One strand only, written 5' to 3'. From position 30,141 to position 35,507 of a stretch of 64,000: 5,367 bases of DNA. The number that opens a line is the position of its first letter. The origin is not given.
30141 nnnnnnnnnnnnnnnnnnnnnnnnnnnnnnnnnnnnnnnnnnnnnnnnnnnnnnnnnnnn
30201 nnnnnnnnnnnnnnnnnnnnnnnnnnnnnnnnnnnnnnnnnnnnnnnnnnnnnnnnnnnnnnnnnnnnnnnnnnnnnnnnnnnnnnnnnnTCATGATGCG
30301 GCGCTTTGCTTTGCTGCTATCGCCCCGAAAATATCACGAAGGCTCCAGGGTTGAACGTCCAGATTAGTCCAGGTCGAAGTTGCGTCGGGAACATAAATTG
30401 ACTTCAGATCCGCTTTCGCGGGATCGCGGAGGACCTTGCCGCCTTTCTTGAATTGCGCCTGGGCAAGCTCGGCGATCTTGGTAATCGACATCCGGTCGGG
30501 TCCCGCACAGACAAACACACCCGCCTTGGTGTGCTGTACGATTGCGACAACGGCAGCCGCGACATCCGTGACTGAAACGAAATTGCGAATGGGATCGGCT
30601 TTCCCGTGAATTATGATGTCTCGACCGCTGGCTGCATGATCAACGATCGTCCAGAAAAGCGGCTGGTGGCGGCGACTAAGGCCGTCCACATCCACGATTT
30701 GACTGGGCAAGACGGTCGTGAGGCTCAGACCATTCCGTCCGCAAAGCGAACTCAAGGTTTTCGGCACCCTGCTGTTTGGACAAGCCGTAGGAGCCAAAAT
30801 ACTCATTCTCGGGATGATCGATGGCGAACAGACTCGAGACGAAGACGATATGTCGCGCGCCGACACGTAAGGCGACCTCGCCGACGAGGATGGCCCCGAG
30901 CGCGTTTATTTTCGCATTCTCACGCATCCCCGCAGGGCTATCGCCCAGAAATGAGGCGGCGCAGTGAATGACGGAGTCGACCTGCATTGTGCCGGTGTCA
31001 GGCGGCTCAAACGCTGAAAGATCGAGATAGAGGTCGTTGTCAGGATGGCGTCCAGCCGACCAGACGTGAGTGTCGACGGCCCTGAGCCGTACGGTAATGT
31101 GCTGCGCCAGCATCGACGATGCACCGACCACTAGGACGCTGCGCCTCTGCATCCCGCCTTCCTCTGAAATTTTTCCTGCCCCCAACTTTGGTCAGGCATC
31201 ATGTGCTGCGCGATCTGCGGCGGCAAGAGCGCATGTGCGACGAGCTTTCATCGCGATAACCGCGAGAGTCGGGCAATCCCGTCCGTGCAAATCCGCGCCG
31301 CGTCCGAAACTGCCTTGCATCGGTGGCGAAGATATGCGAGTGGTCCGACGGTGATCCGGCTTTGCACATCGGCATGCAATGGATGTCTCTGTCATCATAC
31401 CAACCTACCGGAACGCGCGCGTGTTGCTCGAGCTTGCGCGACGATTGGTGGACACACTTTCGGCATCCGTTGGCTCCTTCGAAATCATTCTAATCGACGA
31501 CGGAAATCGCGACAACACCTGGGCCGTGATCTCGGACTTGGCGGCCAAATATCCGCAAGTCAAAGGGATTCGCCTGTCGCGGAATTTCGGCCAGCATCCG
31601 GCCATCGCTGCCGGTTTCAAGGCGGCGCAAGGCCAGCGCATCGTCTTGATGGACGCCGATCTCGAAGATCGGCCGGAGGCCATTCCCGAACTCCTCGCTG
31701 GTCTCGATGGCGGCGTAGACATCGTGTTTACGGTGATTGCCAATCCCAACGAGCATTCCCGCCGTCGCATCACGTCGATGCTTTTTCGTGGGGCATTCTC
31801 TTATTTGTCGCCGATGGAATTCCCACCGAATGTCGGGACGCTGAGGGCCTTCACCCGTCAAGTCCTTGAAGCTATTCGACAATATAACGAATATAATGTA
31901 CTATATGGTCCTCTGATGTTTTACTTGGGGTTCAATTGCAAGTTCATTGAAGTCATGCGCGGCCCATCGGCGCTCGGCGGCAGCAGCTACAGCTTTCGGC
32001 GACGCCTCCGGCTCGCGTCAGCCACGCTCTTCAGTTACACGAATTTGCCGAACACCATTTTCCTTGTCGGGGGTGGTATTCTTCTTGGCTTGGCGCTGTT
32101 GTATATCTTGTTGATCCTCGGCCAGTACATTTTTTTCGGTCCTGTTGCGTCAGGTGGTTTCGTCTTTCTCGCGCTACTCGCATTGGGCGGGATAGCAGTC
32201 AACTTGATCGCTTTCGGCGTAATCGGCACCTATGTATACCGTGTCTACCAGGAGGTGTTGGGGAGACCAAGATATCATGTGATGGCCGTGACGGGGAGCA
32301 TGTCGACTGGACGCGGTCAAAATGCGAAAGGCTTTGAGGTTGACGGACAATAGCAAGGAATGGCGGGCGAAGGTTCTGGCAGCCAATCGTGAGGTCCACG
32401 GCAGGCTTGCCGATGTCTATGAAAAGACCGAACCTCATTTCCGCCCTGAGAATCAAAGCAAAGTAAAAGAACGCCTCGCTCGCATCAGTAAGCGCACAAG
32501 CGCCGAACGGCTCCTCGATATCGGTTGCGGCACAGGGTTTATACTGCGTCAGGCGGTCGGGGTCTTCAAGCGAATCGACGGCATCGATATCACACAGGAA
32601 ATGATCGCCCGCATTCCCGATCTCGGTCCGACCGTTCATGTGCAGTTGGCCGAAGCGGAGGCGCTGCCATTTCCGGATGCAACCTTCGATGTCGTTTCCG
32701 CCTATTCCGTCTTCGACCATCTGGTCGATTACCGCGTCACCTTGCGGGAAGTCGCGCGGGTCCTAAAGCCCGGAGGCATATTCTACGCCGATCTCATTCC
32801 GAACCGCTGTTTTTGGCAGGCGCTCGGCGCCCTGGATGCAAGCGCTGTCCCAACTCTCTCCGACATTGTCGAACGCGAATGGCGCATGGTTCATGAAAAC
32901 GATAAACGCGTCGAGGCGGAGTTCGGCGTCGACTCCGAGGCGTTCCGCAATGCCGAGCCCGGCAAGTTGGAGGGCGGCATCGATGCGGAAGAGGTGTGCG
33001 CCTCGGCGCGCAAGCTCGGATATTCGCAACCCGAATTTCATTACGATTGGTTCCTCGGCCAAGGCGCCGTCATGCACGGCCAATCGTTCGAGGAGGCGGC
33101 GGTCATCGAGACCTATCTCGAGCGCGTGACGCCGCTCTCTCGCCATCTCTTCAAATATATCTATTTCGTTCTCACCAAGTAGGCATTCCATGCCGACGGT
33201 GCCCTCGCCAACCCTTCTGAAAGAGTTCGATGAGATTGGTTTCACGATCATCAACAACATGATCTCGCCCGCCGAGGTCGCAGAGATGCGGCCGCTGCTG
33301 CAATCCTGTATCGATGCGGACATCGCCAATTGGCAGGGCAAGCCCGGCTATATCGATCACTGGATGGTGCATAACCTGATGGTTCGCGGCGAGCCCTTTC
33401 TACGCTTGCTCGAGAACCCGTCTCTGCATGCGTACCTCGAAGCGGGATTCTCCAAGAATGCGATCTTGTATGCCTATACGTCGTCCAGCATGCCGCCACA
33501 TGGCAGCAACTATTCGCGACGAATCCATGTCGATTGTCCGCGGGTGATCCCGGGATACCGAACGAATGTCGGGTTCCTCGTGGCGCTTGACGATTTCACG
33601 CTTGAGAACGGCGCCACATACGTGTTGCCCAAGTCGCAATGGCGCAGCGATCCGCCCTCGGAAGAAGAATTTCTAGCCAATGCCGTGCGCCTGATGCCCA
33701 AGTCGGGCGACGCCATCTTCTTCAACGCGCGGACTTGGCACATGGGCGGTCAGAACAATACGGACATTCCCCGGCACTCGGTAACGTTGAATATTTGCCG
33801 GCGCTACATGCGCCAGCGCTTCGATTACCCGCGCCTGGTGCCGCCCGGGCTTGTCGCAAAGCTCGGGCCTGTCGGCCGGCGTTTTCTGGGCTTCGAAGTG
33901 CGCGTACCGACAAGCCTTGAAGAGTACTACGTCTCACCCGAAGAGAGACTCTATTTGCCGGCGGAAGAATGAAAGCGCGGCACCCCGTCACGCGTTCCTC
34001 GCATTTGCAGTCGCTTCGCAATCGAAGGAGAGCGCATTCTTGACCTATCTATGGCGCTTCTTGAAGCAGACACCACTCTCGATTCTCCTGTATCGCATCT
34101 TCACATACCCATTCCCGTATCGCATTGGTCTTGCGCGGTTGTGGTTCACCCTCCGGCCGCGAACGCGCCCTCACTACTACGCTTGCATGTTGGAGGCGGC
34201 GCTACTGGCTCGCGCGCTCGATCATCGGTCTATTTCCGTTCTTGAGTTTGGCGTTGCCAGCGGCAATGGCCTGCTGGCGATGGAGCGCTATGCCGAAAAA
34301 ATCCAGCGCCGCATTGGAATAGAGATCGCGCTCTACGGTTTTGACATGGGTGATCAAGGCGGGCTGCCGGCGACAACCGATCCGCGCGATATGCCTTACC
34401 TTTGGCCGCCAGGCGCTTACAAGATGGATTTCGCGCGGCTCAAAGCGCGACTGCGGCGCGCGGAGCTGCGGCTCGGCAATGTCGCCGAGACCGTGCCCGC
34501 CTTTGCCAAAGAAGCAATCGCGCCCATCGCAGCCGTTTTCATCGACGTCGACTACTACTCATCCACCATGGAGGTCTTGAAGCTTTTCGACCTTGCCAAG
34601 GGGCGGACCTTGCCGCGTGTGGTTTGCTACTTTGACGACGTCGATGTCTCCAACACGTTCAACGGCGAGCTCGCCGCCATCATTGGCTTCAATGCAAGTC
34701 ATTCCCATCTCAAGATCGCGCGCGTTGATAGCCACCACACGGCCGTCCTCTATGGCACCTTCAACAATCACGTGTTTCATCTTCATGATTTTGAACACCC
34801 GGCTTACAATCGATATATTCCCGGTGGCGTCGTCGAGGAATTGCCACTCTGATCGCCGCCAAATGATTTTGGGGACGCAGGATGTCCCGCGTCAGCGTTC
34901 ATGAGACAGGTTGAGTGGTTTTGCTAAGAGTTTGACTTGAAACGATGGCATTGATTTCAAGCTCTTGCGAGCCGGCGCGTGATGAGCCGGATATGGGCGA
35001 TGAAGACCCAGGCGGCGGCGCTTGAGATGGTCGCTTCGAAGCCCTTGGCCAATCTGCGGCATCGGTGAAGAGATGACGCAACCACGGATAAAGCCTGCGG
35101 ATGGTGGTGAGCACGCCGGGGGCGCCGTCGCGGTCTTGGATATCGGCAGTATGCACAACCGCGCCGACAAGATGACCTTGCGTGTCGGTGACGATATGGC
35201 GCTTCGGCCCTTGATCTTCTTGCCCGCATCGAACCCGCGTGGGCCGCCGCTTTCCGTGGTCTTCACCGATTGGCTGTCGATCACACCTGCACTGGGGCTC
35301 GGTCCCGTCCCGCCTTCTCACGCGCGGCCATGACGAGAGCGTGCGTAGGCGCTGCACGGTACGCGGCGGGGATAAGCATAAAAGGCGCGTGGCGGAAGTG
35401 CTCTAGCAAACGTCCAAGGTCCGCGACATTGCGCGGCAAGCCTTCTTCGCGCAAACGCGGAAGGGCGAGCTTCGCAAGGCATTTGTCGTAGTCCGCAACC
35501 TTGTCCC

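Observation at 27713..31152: Translationally coupled epimerase - ATP-grasp - metallophosphoesterase - methyltransferase operon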

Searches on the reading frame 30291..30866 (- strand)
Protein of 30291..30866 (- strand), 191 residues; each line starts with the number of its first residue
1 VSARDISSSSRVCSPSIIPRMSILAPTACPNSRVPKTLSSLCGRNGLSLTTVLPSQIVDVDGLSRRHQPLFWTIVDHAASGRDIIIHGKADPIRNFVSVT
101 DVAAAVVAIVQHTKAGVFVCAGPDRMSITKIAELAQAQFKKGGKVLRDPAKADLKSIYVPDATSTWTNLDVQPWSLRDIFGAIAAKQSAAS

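Call 5: search_protein_families(library=pfam, proteins=[window:30291-30866:-], max_evalue=0.01)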
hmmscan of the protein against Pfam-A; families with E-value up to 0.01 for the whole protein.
window:30291-30866:- (191 aa): 2 families
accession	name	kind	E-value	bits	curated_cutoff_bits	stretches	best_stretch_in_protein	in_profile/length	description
PF16363.11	GDP_Man_Dehyd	-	7.5e-05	22.8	27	1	75-141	201-268/332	GDP-mannose 4,6 dehydratase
PF01370.27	Epimerase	-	9.6e-05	22.3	20.9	1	73-116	188-231/240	NAD dependent epimerase/dehydratase family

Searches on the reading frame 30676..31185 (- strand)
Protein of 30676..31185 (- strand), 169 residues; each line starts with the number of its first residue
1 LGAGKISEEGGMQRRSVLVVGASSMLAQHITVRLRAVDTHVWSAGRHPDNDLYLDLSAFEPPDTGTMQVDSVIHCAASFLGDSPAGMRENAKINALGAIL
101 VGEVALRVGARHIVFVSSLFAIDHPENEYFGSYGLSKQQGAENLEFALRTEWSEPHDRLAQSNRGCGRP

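Call 5: search_protein_families(library=pfam, proteins=[window:30676-31185:-], max_evalue=0.01)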
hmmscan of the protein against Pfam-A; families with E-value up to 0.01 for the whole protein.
window:30676-31185:- (169 aa): 3 families
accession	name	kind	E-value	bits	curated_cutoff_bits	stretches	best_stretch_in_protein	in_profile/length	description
PF01370.27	Epimerase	-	3e-06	27.3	20.9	1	17-140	1-149/240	NAD dependent epimerase/dehydratase family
PF07993.18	NAD_binding_4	-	0.0012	18.5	20.1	1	66-127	86-145/258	Male sterility protein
PF04321.23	RmlD_sub_bind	-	0.0015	18.1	27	1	16-121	2-104/287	RmlD substrate binding domain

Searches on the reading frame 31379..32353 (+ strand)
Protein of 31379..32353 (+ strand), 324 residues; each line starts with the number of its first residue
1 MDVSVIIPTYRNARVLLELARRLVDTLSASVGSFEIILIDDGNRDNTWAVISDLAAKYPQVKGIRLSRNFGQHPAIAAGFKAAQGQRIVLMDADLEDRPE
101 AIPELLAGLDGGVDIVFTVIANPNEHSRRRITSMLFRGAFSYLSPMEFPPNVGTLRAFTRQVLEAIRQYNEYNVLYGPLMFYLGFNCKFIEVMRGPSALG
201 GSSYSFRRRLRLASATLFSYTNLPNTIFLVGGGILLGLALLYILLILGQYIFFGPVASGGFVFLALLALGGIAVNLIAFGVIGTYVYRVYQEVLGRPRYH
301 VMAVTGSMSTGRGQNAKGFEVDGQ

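Call 12: search_protein_families(library=pfam, proteins=[window:31379-32353:+], max_evalue=0.01)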
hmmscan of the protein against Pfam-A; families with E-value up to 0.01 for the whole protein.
window:31379-32353:+ (324 aa): 2 families
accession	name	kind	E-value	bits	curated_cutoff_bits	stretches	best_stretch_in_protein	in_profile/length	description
PF00535.33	Glycos_transf_2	-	1.4e-29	103.6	23.3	1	4-165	1-166/168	Glycosyl transferase family 2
PF13641.12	Glyco_tranf_2_3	-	6.9e-10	39.8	27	1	3-118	3-121/230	Glycosyltransferase like family 2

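Call 34: search_protein_families(library=ncbifam, proteins=[window:31379-32353:+], max_evalue=0.001)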
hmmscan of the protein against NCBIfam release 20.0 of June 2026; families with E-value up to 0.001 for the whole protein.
window:31379-32353:+ (324 aa): 18 families
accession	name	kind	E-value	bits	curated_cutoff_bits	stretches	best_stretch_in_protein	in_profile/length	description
NF047588.1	GlcsyltransPgfSStrep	equivalog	3.7e-47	161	500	1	1-301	1-302/308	glycosyltransferase PgfS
NF007986.1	PRK10714.1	equivalog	2.7e-43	148.2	529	1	2-305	7-312/316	undecaprenyl-phosphate 4-deoxy-4-formamido-L-arabinose transferase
TIGR03937.1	PgaC_IcaA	equivalog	6.2e-12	45.2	422.3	1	3-102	47-143/407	poly-beta-1,6-N-acetyl-D-glucosamine synthase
NF041875.1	EPS_EpsD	equivalog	1.1e-11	44.8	370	1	3-108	1-103/325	exopolysaccharide biosynthesis glycosyltransferase EpsD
NF007482.0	PRK10073.1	equivalog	8e-11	41.5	423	1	3-106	8-107/334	glycosyltransferase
TIGR03965.1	mycofact_glyco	equivalog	2.2e-09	36.7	280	1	2-121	75-192/467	mycofactocin biosynthesis glycosyltransferase MftF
NF038302.1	EPS_HpsE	equivalog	6.8e-08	31.8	300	1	1-94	1-96/307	hormogonium polysaccharide biosynthesis glycosyltransferase HpsE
TIGR04283.1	glyco_like_mftF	equivalog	9.6e-07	28.6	182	1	3-101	1-89/221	TIGR04283 family arsenosugar biosynthesis glycosyltransferase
NF047683.1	TeichurnBiosyTuaG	equivalog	1.1e-06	28.5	400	1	3-101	8-103/252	teichuronic acid biosynthesis protein TuaG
NF050050.1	ProtGlycPglI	equivalog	1.1e-06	28.3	500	1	3-118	4-117/306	GalNAc(5)-diNAcBac-PP-undecaprenol beta-1,3-glucosyltransferase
TIGR04182.1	glyco_TIGR04182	equivalog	1.7e-06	27.6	325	1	2-163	1-156/293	S-layer glycoprotein N-glycosyltransferase AglJ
NF010496.0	PRK13915.1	equivalog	1.2e-05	24.5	262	1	2-116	32-151/307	glucosyl-3-phosphoglycerate synthase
TIGR03111.1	glyc2_xrt_Gpos1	hypoth_equivalog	1.4e-05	24.1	363.95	1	2-111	50-158/439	TIGR03111 family XrtG-associated glycosyltransferase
NF058614.1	PPMAGASynPpgS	equivalog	0.00028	20.4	370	1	2-125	1-119/226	polyprenyl-phospho-N-acetylgalactosaminyl synthase PpgS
TIGR04242.1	nodulat_NodC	equivalog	0.00033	19.7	550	1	2-103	49-150/395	chitooligosaccharide synthase NodC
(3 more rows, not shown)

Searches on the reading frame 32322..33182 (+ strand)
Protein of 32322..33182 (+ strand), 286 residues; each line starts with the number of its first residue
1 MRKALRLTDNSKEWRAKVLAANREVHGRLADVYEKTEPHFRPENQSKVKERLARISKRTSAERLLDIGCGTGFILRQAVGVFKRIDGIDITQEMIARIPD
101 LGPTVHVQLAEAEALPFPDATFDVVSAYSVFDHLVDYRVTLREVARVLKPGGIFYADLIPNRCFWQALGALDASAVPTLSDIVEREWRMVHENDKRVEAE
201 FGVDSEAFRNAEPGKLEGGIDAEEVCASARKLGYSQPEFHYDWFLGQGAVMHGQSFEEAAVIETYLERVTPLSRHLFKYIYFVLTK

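Call 12: search_protein_families(library=pfam, proteins=[window:32322-33182:+], max_evalue=0.01)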
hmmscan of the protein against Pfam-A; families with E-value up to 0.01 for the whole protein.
window:32322-33182:+ (286 aa): 13 families
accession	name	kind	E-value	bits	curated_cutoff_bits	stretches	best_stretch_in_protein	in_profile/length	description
PF08241.18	Methyltransf_11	-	1.9e-23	83.3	21.2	1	65-155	1-94/95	Methyltransferase domain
PF13649.12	Methyltransf_25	-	1.4e-19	71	27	1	65-152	2-97/97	Methyltransferase domain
PF13489.12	Methyltransf_23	-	2.5e-16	60.3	27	1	45-163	6-123/164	Methyltransferase domain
PF08242.18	Methyltransf_12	-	3.8e-16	60.1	30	1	65-154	1-98/98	Methyltransferase domain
PF13847.12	Methyltransf_31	-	9.3e-16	58.3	27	1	60-158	3-111/145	Methyltransferase domain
PF01209.24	Ubie_methyltran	-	4.9e-12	46.1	20.1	1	47-155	34-150/233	ubiE/COQ5 methyltransferase family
PF05148.21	Methyltransf_8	-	5.1e-05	23.7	27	1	50-158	62-158/219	Hypothetical methyltransferase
PF07021.18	MetW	-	0.00015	21.9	21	1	61-166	14-116/193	Methionine biosynthesis protein MetW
PF05219.18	DREV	-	0.00025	20.7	26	1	59-152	93-182/265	DREV methyltransferase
PF02353.26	CMAS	-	0.00027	20.8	27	1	45-157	48-165/273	Mycolic acid cyclopropane synthetase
PF20922.3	Anamorsin_N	-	0.0018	18.4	27.1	1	97-154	23-85/163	Anamorsin, N-terminal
PF03291.22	mRNA_G-N7_MeTrfase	-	0.0061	16.1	26.6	0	115-161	135-184/315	mRNA (guanine-N(7))-methyltransferase domain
PF03141.22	Methyltransf_29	-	0.0087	15.1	23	0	49-155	106-216/506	Putative S-adenosyl-L-methionine-dependent methyltransferase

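Call 34: search_protein_families(library=ncbifam, proteins=[window:32322-33182:+], max_evalue=0.001)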
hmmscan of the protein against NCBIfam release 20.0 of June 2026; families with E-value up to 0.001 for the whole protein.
window:32322-33182:+ (286 aa): 35 families (the best 25 are shown)
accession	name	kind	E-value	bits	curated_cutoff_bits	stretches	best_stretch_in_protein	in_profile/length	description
NF047649.1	MTase_UXPK_star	exception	5.7e-19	68.2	460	1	61-157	78-183/283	methyltransferase/UXPK-star double selenoprotein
NF041537.1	ArsM_AhpD_UU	exception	2.8e-16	59.2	510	1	60-157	76-182/345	arsenite methyltransferase/AhpD domain selenoprotein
NF045667.1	MTase_DVU1556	equivalog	5.3e-16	58.7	155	1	48-158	10-122/213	DVU_1556 family methyltransferase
TIGR02072.1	BioC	equivalog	2.1e-15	57.2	184.95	1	45-155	16-131/244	malonyl-ACP O-methyltransferase BioC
TIGR01934.1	MenG_MenH_UbiE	subfamily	4.5e-15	55.5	158.35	1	25-155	4-140/223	ubiquinone/menaquinone biosynthesis methyltransferase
NF043040.1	corrin_prot_MT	hypoth_equivalog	2.9e-13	49.8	180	1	46-155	28-146/216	corrinoid protein-associated methyltransferase CpaM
NF041536.1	ArsM_DUF2284_UU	exception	3.1e-13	48.9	575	1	59-154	75-178/459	arsenite methyltransferase/DUF2284 domain selenoprotein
NF040539.1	AST_met_ArsM_2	exception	3.3e-12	46.8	240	1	32-159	31-167/262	putative arsinothricin biosynthesis methyltransferase ArsM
NF007610.0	PRK10258.1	equivalog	3.7e-12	46.1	342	1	26-154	13-136/251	malonyl-ACP O-methyltransferase BioC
NF001244.0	PRK00216.1-5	equivalog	1.3e-11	44.3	216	1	27-154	15-151/236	bifunctional demethylmenaquinone methyltransferase/2-methoxy-6-polyprenyl-1,4-benzoquinol methylase UbiE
NF001243.0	PRK00216.1-4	equivalog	4.2e-11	42.6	235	1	29-153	16-148/237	demethylmenaquinone methyltransferase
NF008823.0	PRK11873.1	subfamily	5.2e-11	42.5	263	1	60-155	77-180/272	arsenite methyltransferase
NF001240.0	PRK00216.1-1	equivalog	1.9e-10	40.2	378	1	57-153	60-165/251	bifunctional demethylmenaquinone methyltransferase/2-methoxy-6-polyprenyl-1,4-benzoquinol methylase UbiE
NF052510.1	methyltran_MpqE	exception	4.4e-10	39.3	335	1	49-154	35-149/234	methyl-plastoquinone biosynthesis methyltransferase MpqE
NF001241.0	PRK00216.1-2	equivalog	6.3e-10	39.1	327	1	49-153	40-144/231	demethylmenaquinone methyltransferase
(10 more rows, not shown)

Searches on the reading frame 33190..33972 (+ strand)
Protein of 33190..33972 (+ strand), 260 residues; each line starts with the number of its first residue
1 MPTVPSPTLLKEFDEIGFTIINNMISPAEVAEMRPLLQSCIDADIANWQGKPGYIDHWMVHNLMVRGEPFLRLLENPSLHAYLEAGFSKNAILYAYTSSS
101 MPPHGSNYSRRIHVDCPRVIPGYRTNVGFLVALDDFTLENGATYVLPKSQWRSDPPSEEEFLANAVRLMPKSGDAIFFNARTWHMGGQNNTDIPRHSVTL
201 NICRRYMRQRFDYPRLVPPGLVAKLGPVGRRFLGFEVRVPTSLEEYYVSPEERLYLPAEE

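Call 12: search_protein_families(library=pfam, proteins=[window:33190-33972:+], max_evalue=0.01)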
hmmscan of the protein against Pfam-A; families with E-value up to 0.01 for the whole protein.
window:33190-33972:+ (260 aa): 1 family
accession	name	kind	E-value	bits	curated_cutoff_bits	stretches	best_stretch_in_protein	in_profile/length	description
PF05721.19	PhyH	-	2e-17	64.7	22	1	13-196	1-212/213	Phytanoyl-CoA dioxygenase (PhyH)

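Call 34: search_protein_families(library=ncbifam, proteins=[window:33190-33972:+], max_evalue=0.001)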
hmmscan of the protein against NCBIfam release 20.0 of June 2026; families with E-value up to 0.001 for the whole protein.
window:33190-33972:+ (260 aa): 0 families

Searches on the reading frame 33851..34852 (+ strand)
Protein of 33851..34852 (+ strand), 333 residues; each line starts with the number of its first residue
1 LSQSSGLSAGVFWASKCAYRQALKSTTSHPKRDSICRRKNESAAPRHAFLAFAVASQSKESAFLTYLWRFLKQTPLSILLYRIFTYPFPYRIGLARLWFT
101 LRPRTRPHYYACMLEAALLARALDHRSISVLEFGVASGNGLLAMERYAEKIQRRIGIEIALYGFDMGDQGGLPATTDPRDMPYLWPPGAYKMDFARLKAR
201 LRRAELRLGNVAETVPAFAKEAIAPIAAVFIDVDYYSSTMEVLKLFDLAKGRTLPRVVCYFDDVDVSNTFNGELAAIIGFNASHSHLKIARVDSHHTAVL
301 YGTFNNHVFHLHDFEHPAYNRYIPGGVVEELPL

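Call 12: search_protein_families(library=pfam, proteins=[window:33851-34852:+], max_evalue=0.01)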
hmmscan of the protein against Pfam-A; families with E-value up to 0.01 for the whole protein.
window:33851-34852:+ (333 aa): 1 family
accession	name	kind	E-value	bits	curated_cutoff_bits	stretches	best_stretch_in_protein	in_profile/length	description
PF13578.12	Methyltransf_24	-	0.0019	19.5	26.3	1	131-264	1-105/105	Methyltransferase domain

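Call 34: search_protein_families(library=ncbifam, proteins=[window:33851-34852:+], max_evalue=0.001)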
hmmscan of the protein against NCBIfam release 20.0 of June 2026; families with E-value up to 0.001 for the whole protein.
window:33851-34852:+ (333 aa): 0 families

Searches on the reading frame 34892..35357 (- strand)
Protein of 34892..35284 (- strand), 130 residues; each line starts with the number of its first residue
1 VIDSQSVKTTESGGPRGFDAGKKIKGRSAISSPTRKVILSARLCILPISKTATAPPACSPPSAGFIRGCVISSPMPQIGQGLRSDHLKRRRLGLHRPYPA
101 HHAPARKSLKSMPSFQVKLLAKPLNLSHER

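Call 12: search_protein_families(library=pfam, proteins=[window:34892-35284:-, window:34899-35357:-], max_evalue=0.01)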
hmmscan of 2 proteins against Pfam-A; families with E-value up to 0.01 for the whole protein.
window:34892-35284:- (130 aa): 0 families

window:34899-35357:- (152 aa): 1 family
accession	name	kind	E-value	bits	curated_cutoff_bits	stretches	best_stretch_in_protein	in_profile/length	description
PF01609.27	DDE_Tnp_1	-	1.3e-07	32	23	1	44-101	29-85/200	Transposase DDE domain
